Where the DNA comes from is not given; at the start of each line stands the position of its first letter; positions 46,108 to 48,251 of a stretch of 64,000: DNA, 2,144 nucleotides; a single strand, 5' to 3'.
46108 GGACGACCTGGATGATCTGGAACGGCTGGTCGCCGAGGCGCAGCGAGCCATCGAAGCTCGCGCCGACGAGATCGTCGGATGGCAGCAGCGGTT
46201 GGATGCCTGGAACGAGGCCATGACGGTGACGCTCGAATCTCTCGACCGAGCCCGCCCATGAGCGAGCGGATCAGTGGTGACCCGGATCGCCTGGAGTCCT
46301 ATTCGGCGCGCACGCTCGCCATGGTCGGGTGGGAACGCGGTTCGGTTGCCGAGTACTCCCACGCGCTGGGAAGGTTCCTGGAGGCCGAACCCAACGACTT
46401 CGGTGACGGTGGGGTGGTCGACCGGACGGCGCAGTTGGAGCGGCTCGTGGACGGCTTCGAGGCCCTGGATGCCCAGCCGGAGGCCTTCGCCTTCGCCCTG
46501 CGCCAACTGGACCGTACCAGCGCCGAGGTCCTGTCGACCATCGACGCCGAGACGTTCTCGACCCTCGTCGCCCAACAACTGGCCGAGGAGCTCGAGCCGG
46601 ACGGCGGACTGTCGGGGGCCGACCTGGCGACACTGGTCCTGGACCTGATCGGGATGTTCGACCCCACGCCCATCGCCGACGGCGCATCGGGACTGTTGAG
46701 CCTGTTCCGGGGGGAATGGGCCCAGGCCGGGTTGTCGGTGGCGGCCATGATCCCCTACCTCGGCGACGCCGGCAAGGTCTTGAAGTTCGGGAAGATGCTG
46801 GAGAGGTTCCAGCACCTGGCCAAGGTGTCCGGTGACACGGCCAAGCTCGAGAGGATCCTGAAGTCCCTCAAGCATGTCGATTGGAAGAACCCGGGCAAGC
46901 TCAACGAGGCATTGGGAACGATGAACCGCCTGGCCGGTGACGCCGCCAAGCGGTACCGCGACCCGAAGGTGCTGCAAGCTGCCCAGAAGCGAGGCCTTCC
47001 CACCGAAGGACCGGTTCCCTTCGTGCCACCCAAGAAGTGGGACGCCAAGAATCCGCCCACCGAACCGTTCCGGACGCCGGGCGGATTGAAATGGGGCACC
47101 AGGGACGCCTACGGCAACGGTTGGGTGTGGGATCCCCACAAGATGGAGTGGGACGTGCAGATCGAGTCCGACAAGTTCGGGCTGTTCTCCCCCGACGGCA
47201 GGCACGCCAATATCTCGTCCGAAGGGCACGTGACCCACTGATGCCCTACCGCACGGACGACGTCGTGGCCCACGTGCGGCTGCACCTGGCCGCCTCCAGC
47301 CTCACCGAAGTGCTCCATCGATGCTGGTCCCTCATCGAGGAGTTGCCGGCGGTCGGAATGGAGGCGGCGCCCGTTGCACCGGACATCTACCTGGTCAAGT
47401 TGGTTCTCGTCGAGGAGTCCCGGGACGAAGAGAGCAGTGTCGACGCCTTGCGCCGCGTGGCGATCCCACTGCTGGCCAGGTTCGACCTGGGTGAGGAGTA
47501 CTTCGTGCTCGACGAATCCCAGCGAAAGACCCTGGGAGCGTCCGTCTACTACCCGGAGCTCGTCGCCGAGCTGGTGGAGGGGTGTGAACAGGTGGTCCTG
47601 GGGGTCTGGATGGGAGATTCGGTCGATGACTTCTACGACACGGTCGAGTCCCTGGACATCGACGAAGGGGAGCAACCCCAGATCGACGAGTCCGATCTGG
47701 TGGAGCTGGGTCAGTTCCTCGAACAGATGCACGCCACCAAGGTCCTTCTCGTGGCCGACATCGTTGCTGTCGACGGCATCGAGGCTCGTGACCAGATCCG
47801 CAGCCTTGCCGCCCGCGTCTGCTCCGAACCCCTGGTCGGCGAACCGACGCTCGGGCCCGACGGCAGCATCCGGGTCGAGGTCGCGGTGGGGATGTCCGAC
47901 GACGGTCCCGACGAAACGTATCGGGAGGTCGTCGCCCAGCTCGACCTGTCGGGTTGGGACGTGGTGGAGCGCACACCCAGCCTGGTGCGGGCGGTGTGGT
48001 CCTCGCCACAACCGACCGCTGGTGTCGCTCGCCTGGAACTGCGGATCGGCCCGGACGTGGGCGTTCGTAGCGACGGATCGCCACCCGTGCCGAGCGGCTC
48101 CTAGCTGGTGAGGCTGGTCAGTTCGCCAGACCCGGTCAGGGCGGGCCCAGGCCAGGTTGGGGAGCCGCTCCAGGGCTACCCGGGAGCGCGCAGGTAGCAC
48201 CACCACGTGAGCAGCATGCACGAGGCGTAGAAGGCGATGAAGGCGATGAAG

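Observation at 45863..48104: Lower-GC three-gene cassette: helical WXG-like protein, modular toxin-like protein and acidic putative immunity protein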

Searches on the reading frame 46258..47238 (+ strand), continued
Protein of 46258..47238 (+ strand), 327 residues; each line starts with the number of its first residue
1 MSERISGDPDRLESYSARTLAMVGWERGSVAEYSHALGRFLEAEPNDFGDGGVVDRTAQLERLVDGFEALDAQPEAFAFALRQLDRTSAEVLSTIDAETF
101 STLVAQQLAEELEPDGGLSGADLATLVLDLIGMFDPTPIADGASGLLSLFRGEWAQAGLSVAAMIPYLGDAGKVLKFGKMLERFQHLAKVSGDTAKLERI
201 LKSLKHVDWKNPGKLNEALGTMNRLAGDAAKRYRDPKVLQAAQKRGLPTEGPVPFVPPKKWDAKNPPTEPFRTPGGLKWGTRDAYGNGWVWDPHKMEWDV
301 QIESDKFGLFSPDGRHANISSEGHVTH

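Call 71: search_protein_families(library=pfam, proteins=[L011:6861-8489:+, L012:8214-9947:+, L013:477-812:+, L013:2059-2955:+, L011:10430-11296:+, L012:11048-11410:+, P0017, P0020, P0013], max_evalue=0.1)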
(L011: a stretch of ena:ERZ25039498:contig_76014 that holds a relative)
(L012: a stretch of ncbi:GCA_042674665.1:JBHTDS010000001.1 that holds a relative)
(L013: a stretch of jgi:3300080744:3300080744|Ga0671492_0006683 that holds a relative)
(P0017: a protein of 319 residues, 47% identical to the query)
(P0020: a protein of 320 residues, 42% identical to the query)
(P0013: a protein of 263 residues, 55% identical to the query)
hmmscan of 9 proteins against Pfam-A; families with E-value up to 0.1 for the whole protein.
L011:6861-8489:+ (542 aa): 1 family
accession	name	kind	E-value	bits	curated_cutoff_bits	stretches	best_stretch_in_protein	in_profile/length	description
PF03752.18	ALF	-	3.6e-26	91.2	25.4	4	164-204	1-42/42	Short repeats of unknown function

L012:8214-9947:+ (577 aa): 1 family
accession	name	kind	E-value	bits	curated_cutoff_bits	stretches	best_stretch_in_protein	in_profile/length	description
PF03752.18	ALF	-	8.2e-32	109.3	25.4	4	294-335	1-42/42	Short repeats of unknown function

L013:477-812:+ (111 aa): 0 families

L013:2059-2955:+ (298 aa): 0 families

L011:10430-11296:+ (288 aa): 0 families

L012:11048-11410:+ (120 aa): 0 families

P0017 (319 aa): 2 families
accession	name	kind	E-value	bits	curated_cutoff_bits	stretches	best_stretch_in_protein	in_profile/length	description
PF15524.11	Ntox17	-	1.1e-14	54.9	25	1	233-319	5-98/98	Novel toxin 17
PF25547.1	WXG100_2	-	0.0072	16.7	27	1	10-84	27-104/150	WXG100 like domain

P0020 (320 aa): 1 family
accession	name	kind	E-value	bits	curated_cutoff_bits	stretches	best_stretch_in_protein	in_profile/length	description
PF15524.11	Ntox17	-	4.8e-17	62.4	25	1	232-319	5-98/98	Novel toxin 17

P0013 (263 aa): 1 family
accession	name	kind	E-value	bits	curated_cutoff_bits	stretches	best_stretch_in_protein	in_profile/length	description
PF15524.11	Ntox17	-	8.6e-11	42.4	25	1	181-263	6-98/98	Novel toxin 17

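Call 74: search_protein_families(library=padloc, proteins=[window:46258-47238:+], max_evalue=1)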
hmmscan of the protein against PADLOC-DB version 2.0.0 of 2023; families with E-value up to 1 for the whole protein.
window:46258-47238:+ (327 aa): 0 families

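Call 76: find_encoding_contigs(protein=P0021, flank=10000, max_places=3)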
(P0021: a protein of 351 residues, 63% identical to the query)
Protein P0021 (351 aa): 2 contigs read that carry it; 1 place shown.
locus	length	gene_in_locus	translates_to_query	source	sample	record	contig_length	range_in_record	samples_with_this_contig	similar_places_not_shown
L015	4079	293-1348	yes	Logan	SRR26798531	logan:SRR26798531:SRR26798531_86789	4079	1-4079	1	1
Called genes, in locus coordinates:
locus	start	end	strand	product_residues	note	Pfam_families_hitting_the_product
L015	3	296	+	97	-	?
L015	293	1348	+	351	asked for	-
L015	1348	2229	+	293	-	-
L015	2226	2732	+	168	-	-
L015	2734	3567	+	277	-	-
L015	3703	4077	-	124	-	?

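Call 79: search_protein_families(library=pfam, proteins=[L015:1348-2229:+, L015:2226-2732:+, L015:2734-3567:+, L015:293-1348:+], max_evalue=0.5)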
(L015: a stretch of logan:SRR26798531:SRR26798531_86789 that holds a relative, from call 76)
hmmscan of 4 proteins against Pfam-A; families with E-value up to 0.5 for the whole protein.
L015:1348-2229:+ (293 aa): 2 families
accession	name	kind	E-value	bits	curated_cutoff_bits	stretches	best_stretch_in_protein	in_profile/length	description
PF16983.11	MFS_MOT1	-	0.0053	17.5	30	1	55-98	68-111/111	Molybdate transporter of MFS superfamily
PF09301.15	DUF1970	-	0.37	11.5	25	0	24-64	10-49/112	Domain of unknown function (DUF1970)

L015:2226-2732:+ (168 aa): 0 families

L015:2734-3567:+ (277 aa): 0 families

L015:293-1348:+ (351 aa): 1 family
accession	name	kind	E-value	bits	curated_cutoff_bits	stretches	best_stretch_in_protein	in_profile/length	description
PF20721.2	C19orf12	-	0.27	11.4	30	1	309-348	56-95/163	C19orf12-like protein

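Call 84: find_encoding_contigs(protein=P0017, flank=10000, max_places=2)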
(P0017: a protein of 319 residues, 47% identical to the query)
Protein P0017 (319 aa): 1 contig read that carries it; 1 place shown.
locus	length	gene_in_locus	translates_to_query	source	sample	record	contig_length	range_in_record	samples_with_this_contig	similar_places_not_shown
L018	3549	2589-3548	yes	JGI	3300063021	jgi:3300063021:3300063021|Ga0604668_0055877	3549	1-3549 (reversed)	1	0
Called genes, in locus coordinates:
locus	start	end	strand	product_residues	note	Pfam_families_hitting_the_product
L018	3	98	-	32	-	?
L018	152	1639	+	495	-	PF00890:FAD_binding_2 (weak), PF01266:DAO, PF01494:FAD_binding_3 (faint), PF01593:Amino_oxidase, PF07992:Pyr_redox_2 (weak), PF13450:NAD_binding_8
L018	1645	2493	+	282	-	PF00494:SQS_PSY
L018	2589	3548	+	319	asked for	PF15524:Ntox17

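Call 96: search_solved_structures(query=A3, max_evalue=1)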
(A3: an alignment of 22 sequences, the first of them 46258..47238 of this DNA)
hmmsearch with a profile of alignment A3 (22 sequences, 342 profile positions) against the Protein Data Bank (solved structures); distinct sequences matched with E-value up to 1: 3.
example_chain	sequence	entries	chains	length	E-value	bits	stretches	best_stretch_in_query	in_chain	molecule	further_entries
7r5y_A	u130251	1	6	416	0.26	13.9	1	204-265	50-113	Histidine acid phosphatase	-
9cfs_A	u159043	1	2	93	0.32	13.6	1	191-262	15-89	Long regulatory protein rop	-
9y0i_A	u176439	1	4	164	0.38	13.4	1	161-261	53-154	CSD20f3A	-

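Call 99: fold_search(model_id=the predicted structure, library=viral)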
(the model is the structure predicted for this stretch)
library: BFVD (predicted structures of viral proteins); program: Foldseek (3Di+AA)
matches with E <= 10: 168; with E <= 0.001: 0
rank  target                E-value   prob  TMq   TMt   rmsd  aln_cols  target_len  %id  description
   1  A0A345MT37            3.1e-01  0.06  0.10  0.17  18.0       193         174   16  Uncharacterized protein [crAssphage sp. isolate ctbg_1]
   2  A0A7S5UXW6            8.1e-01  0.18  0.09  0.12   4.9        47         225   21  (no name in the UniProt tables at hand)
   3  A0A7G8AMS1            8.6e-01  0.13  0.09  0.10   5.7        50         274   18  (no name in the UniProt tables at hand)
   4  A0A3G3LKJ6            9.1e-01  0.21  0.12  0.43  10.7        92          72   10  Peptidase S24/S26A/S26B/S26C domain-containing protein [Lactobacillus phage BH1]
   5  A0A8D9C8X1            1.1e+00  0.03  0.07  0.18  13.3        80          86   16  Uncharacterized protein [uncultured marine phage]
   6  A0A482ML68            1.6e+00  0.03  0.08  0.20  13.4        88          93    6  Uncharacterized protein [Nodularia phage vB_NspS-kac68v162]
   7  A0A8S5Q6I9            1.6e+00  0.02  0.11  0.09  23.5       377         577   12  Uncharacterized protein (Fragment) [Podoviridae sp. ctTSE2]
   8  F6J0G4                1.6e+00  0.04  0.13  0.19  17.8       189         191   10  (no name in the UniProt tables at hand)
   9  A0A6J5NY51            1.8e+00  0.06  0.08  0.16  13.1        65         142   15  Uncharacterized protein [uncultured Caudovirales phage]
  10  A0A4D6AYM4            1.8e+00  0.03  0.10  0.05  21.8       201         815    9  (no name in the UniProt tables at hand)
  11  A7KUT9                2.2e+00  0.03  0.07  0.05  17.7        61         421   11  (no name in the UniProt tables at hand)
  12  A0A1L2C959            2.4e+00  0.07  0.07  0.11  10.3        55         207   13  DNA endonuclease I-HmuI [Pseudomonas phage ZC03]
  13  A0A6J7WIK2            2.5e+00  0.12  0.08  0.23   6.3        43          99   19  Uncharacterized protein [uncultured Caudovirales phage]
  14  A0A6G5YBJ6            2.5e+00  0.09  0.09  0.37  10.2        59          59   12  (no name in the UniProt tables at hand)
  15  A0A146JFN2            2.5e+00  0.06  0.09  0.12   5.6        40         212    8  (no name in the UniProt tables at hand)
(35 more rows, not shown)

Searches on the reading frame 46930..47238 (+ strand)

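Call 10: search_protein_families(library=pfam, proteins=[window:46930-47238:+], max_evalue=10)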
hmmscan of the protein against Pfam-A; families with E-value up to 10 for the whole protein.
window:46930-47238:+ (103 aa): 1 family
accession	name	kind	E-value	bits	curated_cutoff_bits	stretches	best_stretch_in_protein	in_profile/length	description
PF15524.11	Ntox17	-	6e-08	33.2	25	1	18-103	7-98/98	Novel toxin 17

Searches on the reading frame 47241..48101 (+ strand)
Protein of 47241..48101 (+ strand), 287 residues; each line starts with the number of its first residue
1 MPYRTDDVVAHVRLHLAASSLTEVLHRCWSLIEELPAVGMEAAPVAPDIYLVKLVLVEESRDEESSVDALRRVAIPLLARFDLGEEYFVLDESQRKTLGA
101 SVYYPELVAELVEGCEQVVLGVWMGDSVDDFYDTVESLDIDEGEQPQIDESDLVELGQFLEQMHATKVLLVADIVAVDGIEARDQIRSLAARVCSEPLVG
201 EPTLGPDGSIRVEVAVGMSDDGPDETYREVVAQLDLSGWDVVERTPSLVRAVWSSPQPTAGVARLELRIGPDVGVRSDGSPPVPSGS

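Call 7: search_protein_families(library=pfam, proteins=[window:47241-48101:+], max_evalue=1)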
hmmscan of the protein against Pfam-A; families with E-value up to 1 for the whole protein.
window:47241-48101:+ (287 aa): 0 families

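Call 8: search_protein_families(library=ncbifam, proteins=[window:47241-48101:+], max_evalue=1)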
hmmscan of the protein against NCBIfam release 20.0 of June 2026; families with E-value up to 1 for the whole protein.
window:47241-48101:+ (287 aa): 0 families

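Call 15: find_homologous_proteins(query=window:47241-48101:+)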
Query window:47241-48101:+ (287 aa): 5 proteins with E <= 0.001 among 5041 candidates.
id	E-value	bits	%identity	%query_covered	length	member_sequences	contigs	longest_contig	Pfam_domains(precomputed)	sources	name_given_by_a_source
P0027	1.1e-146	506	84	98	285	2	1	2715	-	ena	-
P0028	6.5e-125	434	74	98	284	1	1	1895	-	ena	-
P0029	1.7e-121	423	72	98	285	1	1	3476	-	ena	-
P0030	5.7e-118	412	66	100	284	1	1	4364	-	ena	-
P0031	3.3e-98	347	65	89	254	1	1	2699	-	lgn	-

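Call 29: search_protein_representatives(alignment_id=A2)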
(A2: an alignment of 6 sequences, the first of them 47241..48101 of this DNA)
Query: 6 sequences, 285 profile positions. Proteins with E-value up to 0.001 (for the whole library): 35; up to 1e-10: 15; up to 1e-30: 2. The best 35 are listed.
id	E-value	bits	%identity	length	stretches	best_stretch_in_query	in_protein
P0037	2.2e-91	322.3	-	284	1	2-278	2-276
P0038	7.4e-52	192.6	-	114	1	1-114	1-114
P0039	1.0e-28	116.7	-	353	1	1-96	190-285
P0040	1.5e-27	112.9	-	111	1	204-279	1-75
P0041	7.3e-26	107.4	-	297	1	5-278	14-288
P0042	2.7e-19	85.8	-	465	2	7-274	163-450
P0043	1.1e-18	83.9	-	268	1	101-272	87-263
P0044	6.4e-15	71.4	-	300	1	1-268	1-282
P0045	1.8e-14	70.0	-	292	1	5-246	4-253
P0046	1.5e-13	66.9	-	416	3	4-98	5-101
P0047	6.3e-13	64.9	-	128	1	1-123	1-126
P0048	3.7e-12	62.4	-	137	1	1-125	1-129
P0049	2.2e-11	59.9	-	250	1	155-271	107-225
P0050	3.1e-11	59.4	-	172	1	137-270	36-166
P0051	6.1e-11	58.4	-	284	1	3-220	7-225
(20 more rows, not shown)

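Call 35: search_protein_families(library=pfam, alignment_id=A4, max_evalue=0.01)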
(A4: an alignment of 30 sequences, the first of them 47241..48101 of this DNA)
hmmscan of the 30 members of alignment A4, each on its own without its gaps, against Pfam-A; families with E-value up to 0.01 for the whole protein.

A. member 1, window:47241-48101:+ (287 aa): 0 families

B. families by the number of members that match (of 30 scanned): 2 families
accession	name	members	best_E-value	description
PF03852.21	Vsr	1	6.1e-13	DNA mismatch endonuclease Vsr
PF22746.1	SHOCT-like_DUF2089-C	1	0.0098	SHOCT-like domain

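Call 38: predict_structure(alignment_id=A2)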
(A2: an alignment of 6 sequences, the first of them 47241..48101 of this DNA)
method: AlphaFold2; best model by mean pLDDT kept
length: 287 residues; sequences in the alignment: 6
mean_pLDDT: 60.1   pTM: 0.42
mean pLDDT of the five models: 60.1, 56.2, 50.8, 48.9, 46.9
residues with pLDDT >= 90: 0; 70-90: 85; 50-70: 139; < 50: 63
segments of 3 or more residues with pLDDT < 50: 127-150, 175-180, 204-210, 257-261, 276-287
pLDDT, mean of each block of 10 residues (from residue 1): 64 80 83 76 73 79 75 78 65 54 58 72 57 36 36 55 56 50 57 53 47 54 55 61 67 55 62 46 33
secondary structure, 60 per line:
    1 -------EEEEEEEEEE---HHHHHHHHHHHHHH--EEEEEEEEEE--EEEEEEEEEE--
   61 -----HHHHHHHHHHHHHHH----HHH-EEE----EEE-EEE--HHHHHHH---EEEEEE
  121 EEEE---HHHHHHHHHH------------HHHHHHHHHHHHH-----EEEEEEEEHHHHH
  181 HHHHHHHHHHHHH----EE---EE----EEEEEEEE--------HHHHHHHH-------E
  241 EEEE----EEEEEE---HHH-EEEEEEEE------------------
elements in order: E8-17 H21-34 E37-46 E49-58 H66-80 E89-91 E96-98 E100-102 H105-111 E115-124 H128-137 H150-162 E168-175 H176-193 E209-216 H225-232 E240-244 E249-254 E262-269

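Call 42: fold_search(model_id=the predicted structure, library=pdb)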
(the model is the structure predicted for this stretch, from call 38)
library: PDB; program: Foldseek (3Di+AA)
matches with E <= 10: 878; with E <= 0.001: 0
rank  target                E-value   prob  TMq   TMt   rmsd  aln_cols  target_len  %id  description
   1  5jjb                  6.3e-03  0.72  0.20  0.15  14.4       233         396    9  Crystal structure of Mycobacterium avium SerB2 mutant D343G (released 2016-05-18)
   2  2nyi_A                1.4e-02  0.47  0.18  0.26  16.0       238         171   10  Crystal Structure of an Unknown Protein from Galdieria sulphuraria (released 2006-12-12)
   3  3p96                  1.4e-02  0.47  0.19  0.15  14.6       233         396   10  Crystal structure of Phosphoserine phosphatase SerB from Mycobacterium avium, native form (released 2010-11-10)
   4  1u8s_A                1.6e-02  0.60  0.20  0.28  16.0       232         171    7  Crystal structure of putative glycine cleavage system transcriptional repressor (released 2004-08-17)
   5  1tt9_A                2.2e-02  0.25  0.18  0.11  19.2       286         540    7  Structure of the bifunctional and Golgi associated formiminotransferase cyclodeaminase octamer (released 2005-06-28)
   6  5t41                  2.3e-02  0.44  0.19  0.15  14.4       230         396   10  Crystal structure of Mycobacterium avium SerB2 mutant S275A/R279A at pH 6.6 with ethylene glycol bound at ACT- I domain (released 2016-11-16)
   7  1u8s_B                3.1e-02  0.51  0.19  0.28  16.9       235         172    6  Crystal structure of putative glycine cleavage system transcriptional repressor (released 2004-08-17)
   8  6yap                  3.3e-02  0.44  0.22  0.15  16.5       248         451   16  Crystal structure of ZmCKO4a in complex with inhibitor 1-(3-Chloro-5-trifluoromethoxy-phenyl)-3-[2-(2-hydroxy-ethyl)-phe (released 2020-10-14)
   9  1qd1_A                3.3e-02  0.28  0.19  0.17  17.5       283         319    8  THE CRYSTAL STRUCTURE OF THE FORMIMINOTRANSFERASE DOMAIN OF FORMIMINOTRANSFERASE-CYCLODEAMINASE. (released 2000-01-12)
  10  4pg7_A                3.3e-02  0.12  0.14  0.11  20.8       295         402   12  Crystal structure of S. aureus Homoserine Dehydrogenase at pH7.5 (released 2015-05-06)
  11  8uf0_B                3.5e-02  0.41  0.20  0.26  13.9       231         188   13  T33-ml23 - Designed Tetrahedral Protein Cage Using Machine Learning Algorithms (released 2023-11-15)
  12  5jk8_B                4.4e-02  0.20  0.18  0.14  17.7       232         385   14  Phenylalanine hydroxylase from dictyostelium - BH2, norleucine complex (released 2017-05-03)
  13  4pg7_B                4.4e-02  0.08  0.12  0.10  20.9       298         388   11  Crystal structure of S. aureus Homoserine Dehydrogenase at pH7.5 (released 2015-05-06)
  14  1qd1_B                5.3e-02  0.14  0.16  0.15  18.8       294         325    8  THE CRYSTAL STRUCTURE OF THE FORMIMINOTRANSFERASE DOMAIN OF FORMIMINOTRANSFERASE-CYCLODEAMINASE. (released 2000-01-12)
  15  3l76_A                6.3e-02  0.12  0.17  0.10  21.1       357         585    8  Crystal Structure of Aspartate Kinase from Synechocystis (released 2010-06-09)
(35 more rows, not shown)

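Call 46: find_encoding_contigs(protein=P0030, flank=10000, max_places=3)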
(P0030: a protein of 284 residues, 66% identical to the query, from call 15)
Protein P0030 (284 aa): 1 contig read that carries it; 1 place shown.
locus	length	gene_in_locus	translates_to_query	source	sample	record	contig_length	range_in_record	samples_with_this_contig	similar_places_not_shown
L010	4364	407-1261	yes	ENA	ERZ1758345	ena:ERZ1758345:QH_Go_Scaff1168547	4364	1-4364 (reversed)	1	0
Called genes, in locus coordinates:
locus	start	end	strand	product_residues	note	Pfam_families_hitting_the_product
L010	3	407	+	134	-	?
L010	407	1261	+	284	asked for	-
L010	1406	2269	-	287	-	-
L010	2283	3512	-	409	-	PF04455:Saccharop_dh_N, PF21571:ArgZ-like_C_1st, PF21570:ArgZ-like_C_2nd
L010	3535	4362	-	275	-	?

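Call 49: search_protein_families(library=pfam, proteins=[L010:1406-2269:-, L010:3535-4362:-], max_evalue=0.01)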
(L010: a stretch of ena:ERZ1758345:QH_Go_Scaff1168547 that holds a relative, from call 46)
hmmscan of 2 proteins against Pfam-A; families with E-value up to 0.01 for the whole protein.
L010:1406-2269:- (287 aa): 1 family
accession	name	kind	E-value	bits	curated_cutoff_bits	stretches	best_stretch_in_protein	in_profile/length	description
PF19420.4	DDAH_eukar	-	1.5e-05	24.8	23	1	44-273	26-288/291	N,N dimethylarginine dimethylhydrolase, eukaryotic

L010:3535-4362:- (275 aa): 1 family
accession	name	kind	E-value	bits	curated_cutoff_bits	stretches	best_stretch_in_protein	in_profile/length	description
PF00171.27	Aldedh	-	2.7e-82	277.2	23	1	1-262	206-461/461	Aldehyde dehydrogenase family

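Call 74: search_protein_families(library=padloc, proteins=[window:47241-48101:+], max_evalue=1)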
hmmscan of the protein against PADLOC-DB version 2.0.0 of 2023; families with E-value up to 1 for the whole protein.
window:47241-48101:+ (287 aa): 0 families

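Call 97: search_solved_structures(query=A4, max_evalue=1)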
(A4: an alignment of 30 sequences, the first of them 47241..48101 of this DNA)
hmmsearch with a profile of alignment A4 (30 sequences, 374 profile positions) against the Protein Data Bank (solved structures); distinct sequences matched with E-value up to 1: 6.
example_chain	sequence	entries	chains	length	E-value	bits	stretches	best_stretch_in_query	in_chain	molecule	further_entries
1f80_D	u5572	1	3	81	0.13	14.5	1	149-222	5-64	ACYL CARRIER PROTEIN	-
2x2b_A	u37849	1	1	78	0.13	14.5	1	149-222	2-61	ACYL CARRIER PROTEIN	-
1hy8_A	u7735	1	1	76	0.26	13.5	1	150-222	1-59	ACYL CARRIER PROTEIN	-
4s12_A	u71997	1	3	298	0.36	13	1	87-136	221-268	N-acetylmuramic acid 6-phosphate etherase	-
6r1e_A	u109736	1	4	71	0.44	12.8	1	288-334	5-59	dodecin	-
3vfl_A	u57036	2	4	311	0.97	11.6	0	224-269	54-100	Dihydrodipicolinate synthase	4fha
